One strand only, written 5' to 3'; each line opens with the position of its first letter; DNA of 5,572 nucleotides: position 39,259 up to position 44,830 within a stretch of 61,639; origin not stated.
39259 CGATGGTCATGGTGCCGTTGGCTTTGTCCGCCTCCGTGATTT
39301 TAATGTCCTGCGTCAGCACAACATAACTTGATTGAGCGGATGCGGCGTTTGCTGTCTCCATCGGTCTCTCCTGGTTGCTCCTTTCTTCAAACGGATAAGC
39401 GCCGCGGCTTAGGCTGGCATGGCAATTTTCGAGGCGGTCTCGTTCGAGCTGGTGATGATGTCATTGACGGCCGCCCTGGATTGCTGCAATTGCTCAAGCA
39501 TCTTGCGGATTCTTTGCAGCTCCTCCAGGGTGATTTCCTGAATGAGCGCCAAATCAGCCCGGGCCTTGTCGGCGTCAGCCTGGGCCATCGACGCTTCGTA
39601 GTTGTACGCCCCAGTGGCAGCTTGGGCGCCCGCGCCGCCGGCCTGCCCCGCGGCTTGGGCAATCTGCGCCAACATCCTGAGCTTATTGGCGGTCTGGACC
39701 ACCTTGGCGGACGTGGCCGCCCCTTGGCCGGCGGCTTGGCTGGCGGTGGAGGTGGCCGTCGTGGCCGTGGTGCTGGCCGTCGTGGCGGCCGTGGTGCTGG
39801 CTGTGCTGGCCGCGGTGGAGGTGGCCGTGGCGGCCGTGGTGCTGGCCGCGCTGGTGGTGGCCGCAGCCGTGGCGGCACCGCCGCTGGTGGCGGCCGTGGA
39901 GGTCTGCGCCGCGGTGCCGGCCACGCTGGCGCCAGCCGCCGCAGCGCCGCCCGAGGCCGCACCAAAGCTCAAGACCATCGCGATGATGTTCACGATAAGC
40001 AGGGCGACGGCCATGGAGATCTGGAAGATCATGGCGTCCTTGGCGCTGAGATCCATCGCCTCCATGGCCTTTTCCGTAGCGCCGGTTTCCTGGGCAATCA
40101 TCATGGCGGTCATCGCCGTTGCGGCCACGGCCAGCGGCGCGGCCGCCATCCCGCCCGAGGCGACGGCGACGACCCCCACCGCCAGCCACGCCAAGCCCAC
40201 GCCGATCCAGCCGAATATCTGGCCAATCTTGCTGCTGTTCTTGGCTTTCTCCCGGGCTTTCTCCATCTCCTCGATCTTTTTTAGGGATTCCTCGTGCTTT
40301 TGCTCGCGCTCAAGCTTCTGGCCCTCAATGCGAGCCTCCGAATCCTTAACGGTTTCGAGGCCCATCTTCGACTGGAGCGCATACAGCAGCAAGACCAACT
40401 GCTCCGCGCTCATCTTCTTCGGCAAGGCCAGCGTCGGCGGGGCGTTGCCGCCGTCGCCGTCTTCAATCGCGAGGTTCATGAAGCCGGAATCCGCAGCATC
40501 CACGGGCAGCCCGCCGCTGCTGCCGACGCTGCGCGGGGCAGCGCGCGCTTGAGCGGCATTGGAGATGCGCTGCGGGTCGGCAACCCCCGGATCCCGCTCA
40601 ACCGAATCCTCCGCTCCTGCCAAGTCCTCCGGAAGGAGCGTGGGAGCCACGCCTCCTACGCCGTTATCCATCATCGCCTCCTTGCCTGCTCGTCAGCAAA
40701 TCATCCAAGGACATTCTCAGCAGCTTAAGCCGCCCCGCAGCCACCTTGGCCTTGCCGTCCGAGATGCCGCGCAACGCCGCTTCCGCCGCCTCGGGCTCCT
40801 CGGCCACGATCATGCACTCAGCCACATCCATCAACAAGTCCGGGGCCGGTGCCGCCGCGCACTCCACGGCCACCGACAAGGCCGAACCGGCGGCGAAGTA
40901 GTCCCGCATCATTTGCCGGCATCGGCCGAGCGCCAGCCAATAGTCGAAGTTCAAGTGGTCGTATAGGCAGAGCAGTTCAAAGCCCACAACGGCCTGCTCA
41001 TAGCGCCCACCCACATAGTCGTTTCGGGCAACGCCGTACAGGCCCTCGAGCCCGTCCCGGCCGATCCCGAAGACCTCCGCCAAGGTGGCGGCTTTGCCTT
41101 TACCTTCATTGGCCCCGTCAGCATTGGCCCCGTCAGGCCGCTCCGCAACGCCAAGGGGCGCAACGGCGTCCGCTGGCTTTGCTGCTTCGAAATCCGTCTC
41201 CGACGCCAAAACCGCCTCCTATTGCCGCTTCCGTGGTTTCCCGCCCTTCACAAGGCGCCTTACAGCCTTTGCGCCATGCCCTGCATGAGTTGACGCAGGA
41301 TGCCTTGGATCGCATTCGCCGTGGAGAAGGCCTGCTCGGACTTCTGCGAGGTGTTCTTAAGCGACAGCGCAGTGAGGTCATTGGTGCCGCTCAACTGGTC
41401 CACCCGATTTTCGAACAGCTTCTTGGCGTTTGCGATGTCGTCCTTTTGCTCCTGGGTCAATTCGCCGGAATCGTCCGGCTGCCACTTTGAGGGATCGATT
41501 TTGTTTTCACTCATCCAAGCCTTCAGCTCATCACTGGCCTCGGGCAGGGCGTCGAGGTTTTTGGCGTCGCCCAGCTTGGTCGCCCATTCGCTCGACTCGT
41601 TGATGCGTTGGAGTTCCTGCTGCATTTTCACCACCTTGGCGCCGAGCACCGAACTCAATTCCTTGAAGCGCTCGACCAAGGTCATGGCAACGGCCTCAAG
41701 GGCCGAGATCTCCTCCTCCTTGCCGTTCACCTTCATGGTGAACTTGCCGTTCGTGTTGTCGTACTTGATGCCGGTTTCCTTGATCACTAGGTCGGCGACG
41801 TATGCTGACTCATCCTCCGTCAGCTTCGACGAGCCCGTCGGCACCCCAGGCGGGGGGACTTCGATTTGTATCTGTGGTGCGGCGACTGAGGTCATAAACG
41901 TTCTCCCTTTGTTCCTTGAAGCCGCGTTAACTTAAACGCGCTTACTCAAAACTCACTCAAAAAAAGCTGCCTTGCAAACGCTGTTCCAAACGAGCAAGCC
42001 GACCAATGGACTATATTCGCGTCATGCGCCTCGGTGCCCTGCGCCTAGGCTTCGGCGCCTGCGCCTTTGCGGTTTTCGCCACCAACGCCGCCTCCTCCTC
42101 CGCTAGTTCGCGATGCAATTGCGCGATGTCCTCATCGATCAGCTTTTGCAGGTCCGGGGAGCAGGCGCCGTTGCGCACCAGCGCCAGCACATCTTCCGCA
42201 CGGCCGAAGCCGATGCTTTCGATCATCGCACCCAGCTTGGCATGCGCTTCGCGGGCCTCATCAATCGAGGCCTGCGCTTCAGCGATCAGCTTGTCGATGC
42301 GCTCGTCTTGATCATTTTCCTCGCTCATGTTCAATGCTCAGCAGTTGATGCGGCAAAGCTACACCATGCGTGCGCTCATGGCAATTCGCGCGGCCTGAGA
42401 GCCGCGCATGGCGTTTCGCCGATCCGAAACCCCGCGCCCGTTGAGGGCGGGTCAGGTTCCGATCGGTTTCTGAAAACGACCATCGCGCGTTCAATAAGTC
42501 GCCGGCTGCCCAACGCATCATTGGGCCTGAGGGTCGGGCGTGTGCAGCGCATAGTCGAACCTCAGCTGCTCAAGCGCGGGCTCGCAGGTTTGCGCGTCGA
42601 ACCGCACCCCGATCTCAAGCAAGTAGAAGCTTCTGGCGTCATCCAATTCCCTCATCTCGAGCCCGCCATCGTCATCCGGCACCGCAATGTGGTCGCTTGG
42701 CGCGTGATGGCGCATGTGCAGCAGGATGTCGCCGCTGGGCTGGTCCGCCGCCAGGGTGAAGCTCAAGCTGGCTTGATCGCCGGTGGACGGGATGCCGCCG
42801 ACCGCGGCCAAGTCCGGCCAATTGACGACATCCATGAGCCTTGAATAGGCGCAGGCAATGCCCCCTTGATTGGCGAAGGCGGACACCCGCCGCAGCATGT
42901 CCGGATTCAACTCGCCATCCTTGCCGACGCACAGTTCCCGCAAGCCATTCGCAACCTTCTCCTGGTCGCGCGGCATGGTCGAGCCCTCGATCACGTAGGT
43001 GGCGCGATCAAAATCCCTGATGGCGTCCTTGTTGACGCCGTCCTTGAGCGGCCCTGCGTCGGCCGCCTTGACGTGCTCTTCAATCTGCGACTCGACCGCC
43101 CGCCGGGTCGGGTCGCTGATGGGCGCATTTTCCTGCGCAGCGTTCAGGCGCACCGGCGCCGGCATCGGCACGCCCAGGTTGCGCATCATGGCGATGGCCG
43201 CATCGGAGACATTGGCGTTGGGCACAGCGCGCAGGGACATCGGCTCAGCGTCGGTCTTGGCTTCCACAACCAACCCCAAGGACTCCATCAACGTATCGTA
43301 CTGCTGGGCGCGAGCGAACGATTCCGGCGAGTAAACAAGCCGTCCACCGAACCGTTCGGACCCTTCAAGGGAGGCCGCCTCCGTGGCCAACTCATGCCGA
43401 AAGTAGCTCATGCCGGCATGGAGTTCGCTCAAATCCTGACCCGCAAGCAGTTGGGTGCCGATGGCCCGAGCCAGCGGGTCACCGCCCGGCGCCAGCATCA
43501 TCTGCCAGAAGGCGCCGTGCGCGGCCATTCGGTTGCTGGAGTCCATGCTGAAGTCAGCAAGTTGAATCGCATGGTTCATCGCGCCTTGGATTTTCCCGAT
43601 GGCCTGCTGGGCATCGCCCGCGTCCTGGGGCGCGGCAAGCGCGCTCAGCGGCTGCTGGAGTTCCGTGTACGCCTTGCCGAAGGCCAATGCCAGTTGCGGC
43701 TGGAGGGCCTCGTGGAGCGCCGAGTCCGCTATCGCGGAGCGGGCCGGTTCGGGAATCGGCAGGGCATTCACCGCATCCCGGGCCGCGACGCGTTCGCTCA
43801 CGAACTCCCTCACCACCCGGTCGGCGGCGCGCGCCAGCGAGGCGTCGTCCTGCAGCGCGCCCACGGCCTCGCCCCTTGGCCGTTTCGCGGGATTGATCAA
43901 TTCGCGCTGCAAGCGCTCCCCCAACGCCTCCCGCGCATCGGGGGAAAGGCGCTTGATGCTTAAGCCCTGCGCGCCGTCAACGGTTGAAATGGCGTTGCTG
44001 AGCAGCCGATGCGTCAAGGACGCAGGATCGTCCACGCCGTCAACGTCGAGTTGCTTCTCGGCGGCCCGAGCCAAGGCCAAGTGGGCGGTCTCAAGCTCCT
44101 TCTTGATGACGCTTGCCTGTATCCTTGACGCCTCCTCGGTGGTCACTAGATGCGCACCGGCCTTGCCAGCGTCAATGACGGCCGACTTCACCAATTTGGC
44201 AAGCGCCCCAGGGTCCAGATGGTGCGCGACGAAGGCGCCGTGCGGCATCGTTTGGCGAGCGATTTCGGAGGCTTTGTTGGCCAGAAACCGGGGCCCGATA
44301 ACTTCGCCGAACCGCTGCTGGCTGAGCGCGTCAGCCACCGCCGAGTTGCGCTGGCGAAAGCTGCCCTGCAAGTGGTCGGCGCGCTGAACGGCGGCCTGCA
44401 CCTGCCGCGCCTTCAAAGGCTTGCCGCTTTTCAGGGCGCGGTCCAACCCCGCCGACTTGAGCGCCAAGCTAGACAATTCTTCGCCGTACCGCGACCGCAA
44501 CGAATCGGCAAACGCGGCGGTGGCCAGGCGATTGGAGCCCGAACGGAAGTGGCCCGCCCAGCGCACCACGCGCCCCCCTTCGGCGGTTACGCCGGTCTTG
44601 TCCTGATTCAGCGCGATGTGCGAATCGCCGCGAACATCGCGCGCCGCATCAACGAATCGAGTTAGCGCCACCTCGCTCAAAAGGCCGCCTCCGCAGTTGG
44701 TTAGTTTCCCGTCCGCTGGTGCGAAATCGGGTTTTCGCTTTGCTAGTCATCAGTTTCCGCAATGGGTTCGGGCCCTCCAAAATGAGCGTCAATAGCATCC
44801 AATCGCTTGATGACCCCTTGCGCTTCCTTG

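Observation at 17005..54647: About 37-kb injectisome island between housekeeping blocks, mixing Ysc-type and Esc/Ssa/Bsc-type gene-order features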

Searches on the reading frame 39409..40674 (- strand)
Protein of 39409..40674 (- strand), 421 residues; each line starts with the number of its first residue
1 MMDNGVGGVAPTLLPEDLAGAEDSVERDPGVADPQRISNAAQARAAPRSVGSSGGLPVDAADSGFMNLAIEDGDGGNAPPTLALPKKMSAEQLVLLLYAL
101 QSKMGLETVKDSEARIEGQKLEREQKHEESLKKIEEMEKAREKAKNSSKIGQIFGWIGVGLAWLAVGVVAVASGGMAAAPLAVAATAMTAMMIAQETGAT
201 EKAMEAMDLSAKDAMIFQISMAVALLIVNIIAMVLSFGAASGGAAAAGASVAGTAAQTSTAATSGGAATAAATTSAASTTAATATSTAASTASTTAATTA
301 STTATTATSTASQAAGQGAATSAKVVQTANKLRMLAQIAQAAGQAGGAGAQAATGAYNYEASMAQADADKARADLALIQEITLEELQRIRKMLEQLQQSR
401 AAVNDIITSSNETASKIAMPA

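Call 6: search_protein_families(library=pfam, proteins=[window:39409-40674:-], max_evalue=0.01)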
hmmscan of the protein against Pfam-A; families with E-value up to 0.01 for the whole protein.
window:39409-40674:- (421 aa): 1 family
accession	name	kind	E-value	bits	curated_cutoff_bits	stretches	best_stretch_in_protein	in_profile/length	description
PF04888.17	SseC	-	2.6e-21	76.9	30.2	1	94-419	2-311/312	Secretion system effector C (SseC) like family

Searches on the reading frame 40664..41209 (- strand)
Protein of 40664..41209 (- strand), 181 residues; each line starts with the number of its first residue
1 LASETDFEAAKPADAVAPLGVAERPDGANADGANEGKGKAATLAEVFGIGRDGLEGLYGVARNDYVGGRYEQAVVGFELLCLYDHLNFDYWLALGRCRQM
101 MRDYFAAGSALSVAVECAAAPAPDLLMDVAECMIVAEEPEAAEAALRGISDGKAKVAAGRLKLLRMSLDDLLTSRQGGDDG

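Call 6: search_protein_families(library=pfam, proteins=[window:40664-41209:-], max_evalue=0.01)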
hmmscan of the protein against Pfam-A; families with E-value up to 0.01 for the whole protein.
window:40664-41209:- (181 aa): 0 families

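Call 30: search_protein_families(library=ncbifam, proteins=[window:40664-41209:-], max_evalue=0.01)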
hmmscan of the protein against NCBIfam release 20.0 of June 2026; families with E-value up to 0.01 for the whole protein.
window:40664-41209:- (181 aa): 4 families
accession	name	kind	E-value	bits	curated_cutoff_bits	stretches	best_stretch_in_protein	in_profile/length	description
TIGR02552.1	LcrH_SycD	equivalog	1e-22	80.3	104.8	1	40-149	4-112/136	SycD/LcrH family type III secretion system chaperone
NF011859.0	PRK15331.1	equivalog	5.3e-11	42.9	184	1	38-115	21-98/165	type III secretion system translocator chaperone SicA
NF011890.0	PRK15363.1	equivalog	3.1e-09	36.7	163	1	53-149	34-129/157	CesD/SycD/LcrH family type III secretion system chaperone SscA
NF011886.0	PRK15359.1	equivalog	0.0083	15.9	146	1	57-148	27-117/144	type III secretion system chaperone protein SscB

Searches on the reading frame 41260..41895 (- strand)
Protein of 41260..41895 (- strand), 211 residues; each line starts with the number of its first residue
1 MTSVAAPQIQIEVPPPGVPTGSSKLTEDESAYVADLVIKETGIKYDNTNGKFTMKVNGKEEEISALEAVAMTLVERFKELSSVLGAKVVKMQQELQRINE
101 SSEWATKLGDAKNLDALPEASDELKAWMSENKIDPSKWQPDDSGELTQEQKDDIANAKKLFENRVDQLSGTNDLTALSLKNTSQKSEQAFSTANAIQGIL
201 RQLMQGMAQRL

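Call 6: search_protein_families(library=pfam, proteins=[window:41260-41895:-], max_evalue=0.01)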
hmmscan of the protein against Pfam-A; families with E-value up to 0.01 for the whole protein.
window:41260-41895:- (211 aa): 0 families

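Call 30: search_protein_families(library=ncbifam, proteins=[window:41260-41895:-], max_evalue=0.01)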
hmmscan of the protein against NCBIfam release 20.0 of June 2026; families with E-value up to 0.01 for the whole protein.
window:41260-41895:- (211 aa): 0 families

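Call 54: search_solved_structures(query=window:41260-41895:-, max_evalue=10)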
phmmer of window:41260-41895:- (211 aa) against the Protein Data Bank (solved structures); distinct sequences matched with E-value up to 10: 0.

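Call 63: find_homologous_proteins(query=window:41260-41895:-, max_evalue=0.001)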
Query window:41260-41895:- (211 aa): 4 proteins with E <= 0.001 among 184 candidates.
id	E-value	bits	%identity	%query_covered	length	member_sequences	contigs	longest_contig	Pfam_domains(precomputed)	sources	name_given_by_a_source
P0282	4.3e-128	442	100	100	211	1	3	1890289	-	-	-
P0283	1.5e-84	300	76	91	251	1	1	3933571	-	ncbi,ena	-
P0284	1.5e-84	300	74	94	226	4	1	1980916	-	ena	-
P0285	7.2e-77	275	78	83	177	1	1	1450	-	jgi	-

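Call 71: predict_structure(alignment_id=A1)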
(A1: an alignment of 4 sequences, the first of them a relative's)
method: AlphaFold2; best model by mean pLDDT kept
length: 211 residues; sequences in the alignment: 4
mean_pLDDT: 68.7   pTM: 0.48
mean pLDDT of the five models: 68.7, 65.5, 62.8, 59.6, 59.1
residues with pLDDT >= 90: 33; 70-90: 74; 50-70: 69; < 50: 35
segments of 3 or more residues with pLDDT < 50: 1-26, 28-30, 207-211
pLDDT, mean of each block of 10 residues (from residue 1): 29 34 43 53 58 61 60 67 77 86 89 84 93 86 83 92 90 78 71 61 51 39
secondary structure, 60 per line:
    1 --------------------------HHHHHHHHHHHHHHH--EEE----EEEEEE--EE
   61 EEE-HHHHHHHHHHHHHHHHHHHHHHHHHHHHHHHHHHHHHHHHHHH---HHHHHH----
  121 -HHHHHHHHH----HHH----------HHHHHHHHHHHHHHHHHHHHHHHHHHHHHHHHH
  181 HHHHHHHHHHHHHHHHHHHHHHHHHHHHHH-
elements in order: H27-41 E44-46 E51-56 E59-63 H65-107 H111-116 H122-130 H148-210

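Call 74: fold_search(model_id=the predicted structure, library=pdb)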
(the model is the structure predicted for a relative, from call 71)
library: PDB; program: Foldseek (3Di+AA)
matches with E <= 10: 558; with E <= 0.001: 0
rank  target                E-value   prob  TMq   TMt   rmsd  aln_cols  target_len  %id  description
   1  4jps_B                5.1e-02  0.72  0.31  0.29  15.2       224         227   12  Co-crystal Structures of the Lipid Kinase PI3K alpha with Pan and Isoform Selective Inhibitors (released 2014-04-02)
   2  7o3w_A                1.0e-01  0.85  0.35  0.34   9.1       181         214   14  Structural basis for VIPP1 oligomerization and maintenance of thylakoid membrane integrity (released 2021-06-30)
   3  7o3x_A                1.3e-01  0.84  0.35  0.35   8.7       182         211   15  Structural basis for VIPP1 oligomerization and maintenance of thylakoid membrane integrity (released 2021-06-30)
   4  6zvr_DB               2.4e-01  0.95  0.42  0.54   8.1       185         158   14  C11 symmetry: Bacterial Vipp1 and PspA are members of the ancient ESCRT-III membrane-remodeling superfamily. (released 2021-08-04)
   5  4waf_B                2.8e-01  0.25  0.26  0.22  15.3       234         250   13  Crystal Structure of a novel tetrahydropyrazolo[1,5-a]pyrazine in an engineered PI3K alpha (released 2014-12-31)
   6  7mvs_A                3.1e-01  0.30  0.22  0.09  11.9       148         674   14  DNA gyrase complexed with uncleaved DNA and Compound 7 to 2.6A resolution (released 2021-10-20)
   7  8v8i_B                3.1e-01  0.25  0.26  0.26  15.4       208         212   12  PI3Ka H1047R co-crystal structure with inhibitor in cryptic pocket (compound 5). (released 2024-03-20)
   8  8qhx                  3.3e-01  0.63  0.32  0.34   9.6       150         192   11  280A Vipp1 H1-6 helical tubes in the presence of EPL (released 2024-09-18)
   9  5cdm_C                3.5e-01  0.33  0.23  0.12  11.4       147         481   12  2.5A structure of QPT-1 with S.aureus DNA gyrase and DNA (released 2015-12-16)
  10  5itd_B                3.9e-01  0.35  0.31  0.27  15.0       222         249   10  Crystal structure of PI3K alpha with PI3K delta inhibitor (released 2016-09-07)
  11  8tdu_D                3.9e-01  0.23  0.27  0.24  15.1       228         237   13  STX-478, a Mutant-Selective, Allosteric Inhibitor bound to PI3Kalpha (released 2023-09-06)
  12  5fi4_B                3.9e-01  0.21  0.27  0.23  15.1       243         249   12  Discovery of imidazo[1,2-a]-pyridine inhibitors of pan-PI3 kinases that are efficacious in a mouse xenograft model (released 2016-02-03)
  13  7o3x_B                4.2e-01  0.57  0.35  0.35   9.4       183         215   13  Structural basis for VIPP1 oligomerization and maintenance of thylakoid membrane integrity (released 2021-06-30)
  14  9lwq_B                4.2e-01  0.25  0.27  0.25  15.4       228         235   13  Cryo-EM structure of PI3Kalpha in complex with compound UCL-TRO-1938 (released 2025-10-01)
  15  8qbr                  5.2e-01  0.95  0.46  0.46   7.9       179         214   12  Cryo-EM structure of Vipp1 helical filament with lattice 1 (Vipp1_L1) (released 2024-09-18)
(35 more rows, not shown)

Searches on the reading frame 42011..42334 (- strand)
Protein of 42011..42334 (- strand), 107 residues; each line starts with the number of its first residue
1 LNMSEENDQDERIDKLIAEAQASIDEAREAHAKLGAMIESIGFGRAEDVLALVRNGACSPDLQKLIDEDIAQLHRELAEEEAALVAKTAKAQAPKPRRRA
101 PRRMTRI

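Call 6: search_protein_families(library=pfam, proteins=[window:42011-42334:-], max_evalue=0.01)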
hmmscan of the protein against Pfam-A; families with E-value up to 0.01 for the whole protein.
window:42011-42334:- (107 aa): 0 families

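Call 30: search_protein_families(library=ncbifam, proteins=[window:42011-42334:-], max_evalue=0.01)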
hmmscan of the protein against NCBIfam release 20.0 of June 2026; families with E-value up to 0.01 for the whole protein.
window:42011-42334:- (107 aa): 1 family
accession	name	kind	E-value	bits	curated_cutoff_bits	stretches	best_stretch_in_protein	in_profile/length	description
NF051897.1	Btc22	equivalog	0.0033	17.9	100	1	11-98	11-90/96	Btc22 family type III secretion system chaperone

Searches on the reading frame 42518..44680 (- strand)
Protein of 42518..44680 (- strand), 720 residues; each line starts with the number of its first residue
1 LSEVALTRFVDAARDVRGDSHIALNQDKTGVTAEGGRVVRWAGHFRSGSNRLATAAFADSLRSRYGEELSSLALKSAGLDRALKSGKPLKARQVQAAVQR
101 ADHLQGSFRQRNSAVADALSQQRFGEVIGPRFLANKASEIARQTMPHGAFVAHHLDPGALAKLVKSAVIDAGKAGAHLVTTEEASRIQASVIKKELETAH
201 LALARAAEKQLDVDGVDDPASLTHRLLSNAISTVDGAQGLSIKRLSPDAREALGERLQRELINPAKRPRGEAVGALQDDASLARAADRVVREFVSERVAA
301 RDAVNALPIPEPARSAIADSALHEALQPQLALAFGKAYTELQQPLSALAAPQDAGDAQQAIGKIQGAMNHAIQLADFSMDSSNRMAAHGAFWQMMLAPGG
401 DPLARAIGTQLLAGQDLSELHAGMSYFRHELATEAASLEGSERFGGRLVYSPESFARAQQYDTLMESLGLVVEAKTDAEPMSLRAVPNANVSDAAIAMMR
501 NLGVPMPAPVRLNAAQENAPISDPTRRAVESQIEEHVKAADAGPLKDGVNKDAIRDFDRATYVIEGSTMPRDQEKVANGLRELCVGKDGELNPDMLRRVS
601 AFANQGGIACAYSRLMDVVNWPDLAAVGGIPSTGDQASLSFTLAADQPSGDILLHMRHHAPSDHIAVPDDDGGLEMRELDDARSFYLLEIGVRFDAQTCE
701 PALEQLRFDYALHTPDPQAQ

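Call 7: search_protein_families(library=pfam, proteins=[window:42518-44680:-], max_evalue=0.01)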
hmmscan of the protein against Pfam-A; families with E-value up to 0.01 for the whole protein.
window:42518-44680:- (720 aa): 0 families

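Call 30: search_protein_families(library=ncbifam, proteins=[window:42518-44680:-], max_evalue=0.01)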
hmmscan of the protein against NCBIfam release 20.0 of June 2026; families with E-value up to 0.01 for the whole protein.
window:42518-44680:- (720 aa): 1 family
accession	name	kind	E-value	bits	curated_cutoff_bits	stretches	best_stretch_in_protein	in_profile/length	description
NF052467.1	anti_sigma_BspR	equivalog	2.9e-06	27.5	160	1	29-105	28-96/173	BspR family type III secretion system anti-sigma factor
